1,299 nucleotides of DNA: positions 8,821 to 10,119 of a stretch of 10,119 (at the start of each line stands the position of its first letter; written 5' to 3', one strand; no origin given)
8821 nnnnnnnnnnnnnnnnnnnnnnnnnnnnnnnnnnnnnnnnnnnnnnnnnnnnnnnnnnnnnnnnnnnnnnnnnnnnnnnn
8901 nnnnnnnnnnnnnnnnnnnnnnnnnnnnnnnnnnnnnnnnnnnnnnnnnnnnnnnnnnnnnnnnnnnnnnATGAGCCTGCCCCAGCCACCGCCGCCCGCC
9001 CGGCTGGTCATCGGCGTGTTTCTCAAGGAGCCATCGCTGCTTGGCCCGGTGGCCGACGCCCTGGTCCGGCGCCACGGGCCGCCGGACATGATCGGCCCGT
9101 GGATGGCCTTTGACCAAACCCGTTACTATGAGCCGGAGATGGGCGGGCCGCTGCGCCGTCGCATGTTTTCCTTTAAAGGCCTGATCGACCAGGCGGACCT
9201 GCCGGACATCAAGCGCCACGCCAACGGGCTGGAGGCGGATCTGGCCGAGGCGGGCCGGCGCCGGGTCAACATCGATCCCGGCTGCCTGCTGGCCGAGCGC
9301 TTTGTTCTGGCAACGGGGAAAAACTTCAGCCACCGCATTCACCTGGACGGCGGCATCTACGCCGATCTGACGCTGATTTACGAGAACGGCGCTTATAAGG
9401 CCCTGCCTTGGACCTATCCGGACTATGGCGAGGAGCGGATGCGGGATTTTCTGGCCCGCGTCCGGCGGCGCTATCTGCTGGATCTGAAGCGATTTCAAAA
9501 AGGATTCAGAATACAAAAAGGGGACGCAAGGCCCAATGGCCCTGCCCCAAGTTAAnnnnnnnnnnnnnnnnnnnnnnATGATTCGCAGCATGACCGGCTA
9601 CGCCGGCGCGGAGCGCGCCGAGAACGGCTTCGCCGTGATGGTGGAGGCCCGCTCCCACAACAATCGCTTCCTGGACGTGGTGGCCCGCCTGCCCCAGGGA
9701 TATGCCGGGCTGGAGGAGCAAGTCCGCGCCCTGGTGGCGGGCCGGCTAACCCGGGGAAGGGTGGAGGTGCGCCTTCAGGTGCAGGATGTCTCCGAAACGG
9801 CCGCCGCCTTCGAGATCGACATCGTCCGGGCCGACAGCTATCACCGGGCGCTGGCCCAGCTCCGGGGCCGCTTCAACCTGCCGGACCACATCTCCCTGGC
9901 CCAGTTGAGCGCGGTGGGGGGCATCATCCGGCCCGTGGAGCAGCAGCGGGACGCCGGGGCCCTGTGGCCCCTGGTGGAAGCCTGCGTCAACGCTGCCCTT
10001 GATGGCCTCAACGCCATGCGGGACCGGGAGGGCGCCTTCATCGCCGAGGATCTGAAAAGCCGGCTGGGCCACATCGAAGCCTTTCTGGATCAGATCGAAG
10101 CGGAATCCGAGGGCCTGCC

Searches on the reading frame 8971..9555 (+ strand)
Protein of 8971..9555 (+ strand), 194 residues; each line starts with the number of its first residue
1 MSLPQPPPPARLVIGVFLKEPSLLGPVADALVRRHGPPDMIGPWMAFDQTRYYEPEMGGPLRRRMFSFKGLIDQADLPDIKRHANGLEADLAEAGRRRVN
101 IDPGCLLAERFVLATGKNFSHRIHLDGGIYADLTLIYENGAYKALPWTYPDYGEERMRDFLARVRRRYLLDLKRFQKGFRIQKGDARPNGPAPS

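Call 8: search_protein_families(library=pfam, proteins=[window:8971-9555:+], max_evalue=0.01)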
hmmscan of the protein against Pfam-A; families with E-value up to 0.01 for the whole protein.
window:8971-9555:+ (194 aa): 1 family
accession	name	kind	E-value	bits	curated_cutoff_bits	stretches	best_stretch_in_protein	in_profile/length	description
PF14385.11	DUF4416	-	1.3e-56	191.4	27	1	9-168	2-162/162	Domain of unknown function (DUF4416)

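Call 12: find_encoding_contigs(protein=window:8971-9555:+, flank=10000, max_places=10)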
Protein window:8971-9555:+ (194 aa): no gene with exactly this product is on record in the collection.

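Call 13: find_homologous_proteins(query=window:8971-9555:+, max_evalue=1e-20)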
Query window:8971-9555:+ (194 aa): 3105 proteins with E <= 1e-20 among 4336 candidates; the best 120 are listed.
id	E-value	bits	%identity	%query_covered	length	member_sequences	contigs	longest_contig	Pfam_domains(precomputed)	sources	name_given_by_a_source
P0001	4.3e-127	440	99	100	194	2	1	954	PF14385.12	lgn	-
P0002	3.4e-68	248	65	90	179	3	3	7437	PF14385.12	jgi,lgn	jgi:hypothetical protein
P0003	6.6e-68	247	64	91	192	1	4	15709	PF14385.12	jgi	jgi:hypothetical protein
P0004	1.4e-67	246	63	91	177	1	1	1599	PF14385.12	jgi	jgi:hypothetical protein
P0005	6.7e-67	243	61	90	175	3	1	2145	PF14385.12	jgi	jgi:hypothetical protein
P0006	7.8e-66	240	60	90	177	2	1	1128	PF14385.12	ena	-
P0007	1.1e-65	239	60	90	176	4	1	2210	PF14385.12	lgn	-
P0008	2.3e-65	238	62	91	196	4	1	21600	PF14385.12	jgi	-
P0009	2.4e-65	238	61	89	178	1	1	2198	PF14385.12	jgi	-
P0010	6.9e-65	237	64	89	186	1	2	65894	PF14385.12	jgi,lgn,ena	-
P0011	7.5e-65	237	61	89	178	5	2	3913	PF14385.12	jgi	jgi:hypothetical protein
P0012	1.2e-64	236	57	95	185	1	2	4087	PF14385.12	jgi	jgi:hypothetical protein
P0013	1.5e-64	236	60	91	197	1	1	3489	PF14385.12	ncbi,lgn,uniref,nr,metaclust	ncbi:DUF4416 family protein [Desulfosarcina cetonica]|uniref:DUF4416 family protein n=1 Tax=Desulfos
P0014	1.8e-64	235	61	90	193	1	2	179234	PF14385.12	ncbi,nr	ncbi:conserved hypothetical protein [Desulfosarcina cetonica]|nr:conserved hypothetical protein [Des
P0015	1.9e-64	235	61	90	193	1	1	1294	PF14385.12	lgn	-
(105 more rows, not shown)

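Call 14: find_encoding_contigs(protein=P0001, flank=10000, max_places=4)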
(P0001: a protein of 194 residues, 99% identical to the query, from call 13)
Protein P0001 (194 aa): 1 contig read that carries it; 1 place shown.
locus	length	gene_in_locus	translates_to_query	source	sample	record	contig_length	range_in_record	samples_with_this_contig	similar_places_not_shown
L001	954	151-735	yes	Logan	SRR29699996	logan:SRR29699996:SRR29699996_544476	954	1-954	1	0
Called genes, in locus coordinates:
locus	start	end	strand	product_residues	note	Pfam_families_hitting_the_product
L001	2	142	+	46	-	?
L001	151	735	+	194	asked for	PF14385:DUF4416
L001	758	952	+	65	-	?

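Call 23: find_related_loci(query=A1, collection=genome_contigs, flank=2500)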
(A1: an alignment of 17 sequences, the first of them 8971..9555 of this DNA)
Query A1 (194 aa) in genome_contigs; peptide patterns used: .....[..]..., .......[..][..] (x = any residue, [..] = any of these).
599 stretches matched a pattern (row limit reached: there are more); 585 encode a relative of the query (tblastn E <= 1e-3); the best 80 are kept; 80 distinct loci.
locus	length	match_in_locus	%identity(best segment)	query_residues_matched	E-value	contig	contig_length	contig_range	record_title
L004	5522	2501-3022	60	1-174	6e-71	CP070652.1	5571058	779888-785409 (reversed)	MAG: Deltaproteobacteria bacterium isolate bin85 chromosome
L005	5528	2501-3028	62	1-176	7e-71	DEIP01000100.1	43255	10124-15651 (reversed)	MAG TPA_asm: Desulfobacteraceae bacterium UBA2771 UBA2771_contig_5938, whole genome shotgun sequence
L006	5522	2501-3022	60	1-174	5e-70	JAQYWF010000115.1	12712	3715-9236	MAG: Desulfosarcina sp. isolate Hel50_75_bin69 k141_5269988_length_12712_cov_24.5650, whole genome shotgun sequence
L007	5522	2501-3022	59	1-174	7e-69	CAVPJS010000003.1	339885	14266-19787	MAG: uncultured delta proteobacterium isolate MFD09964.bin.3.367 genome assembly, contig: contig_1151, whole genome shot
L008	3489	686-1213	60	1-176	4e-69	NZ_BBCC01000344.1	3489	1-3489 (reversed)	Desulfosarcina cetonica JCM 12296, whole genome shotgun sequence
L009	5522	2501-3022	59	1-174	4e-69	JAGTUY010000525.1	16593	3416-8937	MAG: Desulfosarcina sp. isolate SH-MAG93 SH-MAG93_contig_000525, whole genome shotgun sequence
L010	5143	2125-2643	61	1-173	9e-69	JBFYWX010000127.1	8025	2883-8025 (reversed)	MAG: Desulfobacteraceae bacterium isolate PPR_0362 k121_3674210, whole genome shotgun sequence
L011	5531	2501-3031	61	1-177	1e-68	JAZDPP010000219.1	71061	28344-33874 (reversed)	MAG: Pseudomonadota bacterium isolate MEGAHIT-group-0.852 k141_10535334, whole genome shotgun sequence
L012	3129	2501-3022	58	1-174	9e-69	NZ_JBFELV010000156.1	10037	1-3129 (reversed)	MAG: Desulfosarcina sp. isolate Mix_mud02.2020.12.6 k141_2296010_length_10037_cov_10.0000, whole genome shotgun sequence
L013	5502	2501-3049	56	1-183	2e-68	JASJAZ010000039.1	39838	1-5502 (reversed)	MAG: Desulfobacterales bacterium isolate MO_071.B1 MO_071.c_178, whole genome shotgun sequence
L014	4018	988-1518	58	1-177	5e-68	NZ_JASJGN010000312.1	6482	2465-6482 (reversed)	MAG: Desulfosarcina sp. isolate ChS5.bin.72 ChesSed_k141_1007212, whole genome shotgun sequence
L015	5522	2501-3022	60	1-174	5e-68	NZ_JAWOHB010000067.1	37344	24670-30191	MAG: Desulfosarcina sp. isolate CWP4-1.bin.65 k191_1534764, whole genome shotgun sequence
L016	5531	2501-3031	59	1-177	1e-67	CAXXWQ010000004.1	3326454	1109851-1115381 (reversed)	MAG: uncultured Desulfosarcina sp. isolate addc1e71-6912-457b-9547-3a5b1613f324 genome assembly, contig: contig_4, whole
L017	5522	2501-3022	57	1-174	2e-67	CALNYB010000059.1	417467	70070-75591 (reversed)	MAG: Cyanobacteriota bacterium isolate HOU_bin.0041 genome assembly, contig: contig_11731, whole genome shotgun sequence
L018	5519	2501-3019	61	1-173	1e-67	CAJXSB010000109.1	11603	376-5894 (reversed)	MAG TPA_asm: uncultured Desulfococcus sp. isolate SRR6201696_bin.2_MetaBAT_v2.12.1_MAG genome assembly, contig: NODE_700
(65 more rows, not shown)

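Call 35: search_protein_families(library=ncbifam, proteins=[window:8971-9555:+], max_evalue=0.01)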
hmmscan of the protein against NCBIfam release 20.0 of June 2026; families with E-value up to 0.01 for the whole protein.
window:8971-9555:+ (194 aa): 0 families

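Call 65: find_encoding_contigs(protein=P0002, flank=1500, max_places=3)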
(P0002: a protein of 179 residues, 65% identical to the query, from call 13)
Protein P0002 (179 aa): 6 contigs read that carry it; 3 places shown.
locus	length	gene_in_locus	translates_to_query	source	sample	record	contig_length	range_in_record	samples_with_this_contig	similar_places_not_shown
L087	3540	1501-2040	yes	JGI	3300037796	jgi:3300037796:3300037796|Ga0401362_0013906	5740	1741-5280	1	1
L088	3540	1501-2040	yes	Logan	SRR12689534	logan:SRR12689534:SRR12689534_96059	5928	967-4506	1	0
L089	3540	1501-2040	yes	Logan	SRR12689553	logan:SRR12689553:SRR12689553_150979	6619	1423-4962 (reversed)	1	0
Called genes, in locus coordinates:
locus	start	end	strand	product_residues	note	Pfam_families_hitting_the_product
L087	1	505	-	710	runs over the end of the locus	-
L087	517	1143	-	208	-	PF21001:YqiJ_N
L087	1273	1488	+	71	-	PF03966:Trm112p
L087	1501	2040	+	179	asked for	PF14385:DUF4416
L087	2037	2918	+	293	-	PF03755:YicC-like_N, PF08340:YicC-like_C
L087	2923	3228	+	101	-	PF04025:RemA-like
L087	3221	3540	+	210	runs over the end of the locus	PF00625:Guanylate_kin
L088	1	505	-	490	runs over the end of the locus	?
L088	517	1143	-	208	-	PF21001:YqiJ_N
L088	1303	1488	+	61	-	PF03966:Trm112p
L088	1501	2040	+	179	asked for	PF14385:DUF4416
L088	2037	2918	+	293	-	PF03755:YicC-like_N, PF08340:YicC-like_C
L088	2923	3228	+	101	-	PF04025:RemA-like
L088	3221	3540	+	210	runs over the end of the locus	PF00625:Guanylate_kin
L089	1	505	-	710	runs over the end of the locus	-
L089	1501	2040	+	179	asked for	PF14385:DUF4416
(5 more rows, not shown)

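Call 66: find_encoding_contigs(protein=P0003, flank=1500, max_places=3)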
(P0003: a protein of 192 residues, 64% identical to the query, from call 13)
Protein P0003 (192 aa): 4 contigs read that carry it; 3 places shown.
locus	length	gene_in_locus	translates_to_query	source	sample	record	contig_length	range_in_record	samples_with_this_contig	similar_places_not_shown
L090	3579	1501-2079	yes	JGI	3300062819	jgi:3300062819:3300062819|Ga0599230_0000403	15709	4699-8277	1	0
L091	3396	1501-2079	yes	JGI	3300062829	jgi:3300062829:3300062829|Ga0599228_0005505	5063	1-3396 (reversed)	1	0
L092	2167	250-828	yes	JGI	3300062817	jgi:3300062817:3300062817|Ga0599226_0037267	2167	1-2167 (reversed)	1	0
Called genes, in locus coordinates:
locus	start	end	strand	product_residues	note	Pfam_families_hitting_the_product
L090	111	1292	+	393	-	PF00990:GGDEF, PF07238:PilZ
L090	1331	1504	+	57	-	PF03966:Trm112p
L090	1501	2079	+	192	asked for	PF14385:DUF4416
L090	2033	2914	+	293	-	PF03755:YicC-like_N, PF08340:YicC-like_C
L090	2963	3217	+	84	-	PF04025:RemA-like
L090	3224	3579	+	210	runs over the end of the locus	PF00625:Guanylate_kin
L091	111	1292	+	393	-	PF00990:GGDEF, PF07238:PilZ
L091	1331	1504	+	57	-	PF03966:Trm112p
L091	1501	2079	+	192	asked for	PF14385:DUF4416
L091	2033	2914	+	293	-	PF03755:YicC-like_N, PF08340:YicC-like_C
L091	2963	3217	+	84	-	PF04025:RemA-like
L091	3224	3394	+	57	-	?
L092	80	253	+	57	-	PF03966:Trm112p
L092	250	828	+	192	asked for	PF14385:DUF4416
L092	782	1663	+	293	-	PF03755:YicC-like_N, PF08340:YicC-like_C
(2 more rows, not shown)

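Call 67: find_encoding_contigs(protein=P0010, flank=1500, max_places=3)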
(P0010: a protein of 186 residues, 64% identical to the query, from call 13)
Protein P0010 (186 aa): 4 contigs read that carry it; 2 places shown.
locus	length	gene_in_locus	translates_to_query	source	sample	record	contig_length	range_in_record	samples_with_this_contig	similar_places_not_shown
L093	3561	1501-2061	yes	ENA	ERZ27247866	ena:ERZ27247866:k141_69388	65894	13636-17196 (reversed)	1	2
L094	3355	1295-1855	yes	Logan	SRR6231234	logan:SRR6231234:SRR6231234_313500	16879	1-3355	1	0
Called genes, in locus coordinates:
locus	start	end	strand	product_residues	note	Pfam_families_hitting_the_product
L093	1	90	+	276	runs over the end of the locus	PF00535:Glycos_transf_2, PF10111:Glyco_tranf_2_2, PF13641:Glyco_tranf_2_3 (weak), PF02709:Glyco_transf_7C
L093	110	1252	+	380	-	PF13439:Glyco_transf_4, PF20706:GT4-conflict, PF00534:Glycos_transf_1, PF13692:Glyco_trans_1_4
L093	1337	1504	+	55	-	PF03966:Trm112p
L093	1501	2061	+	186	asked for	PF14385:DUF4416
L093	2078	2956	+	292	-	PF03755:YicC-like_N, PF08340:YicC-like_C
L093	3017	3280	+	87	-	PF04025:RemA-like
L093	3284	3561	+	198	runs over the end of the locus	PF00625:Guanylate_kin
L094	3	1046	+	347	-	?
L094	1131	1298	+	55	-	PF03966:Trm112p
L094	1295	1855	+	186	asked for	PF14385:DUF4416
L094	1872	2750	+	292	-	PF03755:YicC-like_N, PF08340:YicC-like_C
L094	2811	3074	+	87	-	PF04025:RemA-like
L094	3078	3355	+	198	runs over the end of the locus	PF00625:Guanylate_kin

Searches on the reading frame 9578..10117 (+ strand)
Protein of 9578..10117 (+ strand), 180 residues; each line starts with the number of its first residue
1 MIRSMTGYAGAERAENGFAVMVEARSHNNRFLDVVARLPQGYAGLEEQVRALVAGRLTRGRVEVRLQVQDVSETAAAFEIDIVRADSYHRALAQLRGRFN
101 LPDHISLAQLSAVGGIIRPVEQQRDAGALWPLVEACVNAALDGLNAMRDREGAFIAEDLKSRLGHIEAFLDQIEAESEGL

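Call 35: search_protein_families(library=ncbifam, proteins=[window:9578-10117:+], max_evalue=0.01)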
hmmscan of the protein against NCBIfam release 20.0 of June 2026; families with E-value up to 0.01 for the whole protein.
window:9578-10117:+ (180 aa): 2 families
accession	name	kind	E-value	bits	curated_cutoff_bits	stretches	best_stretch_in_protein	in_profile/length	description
TIGR00255.1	TIGR00255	hypoth_equivalog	3.1e-29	102.5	167.5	1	1-175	1-175/291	YicC/YloC family endoribonuclease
NF041349.1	XopI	equivalog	0.005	15.7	800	1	13-147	153-287/453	type III secretion system effector F-box protein XopI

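Call 36: search_protein_families(library=pfam, proteins=[window:9578-10117:+], max_evalue=0.01)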
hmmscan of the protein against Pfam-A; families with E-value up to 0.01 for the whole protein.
window:9578-10117:+ (180 aa): 1 family
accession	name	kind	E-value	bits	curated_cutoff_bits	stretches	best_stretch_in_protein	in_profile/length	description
PF03755.18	YicC-like_N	-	1.1e-38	133.6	25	1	2-156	1-155/156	Endoribonuclease YicC-like, N-terminal region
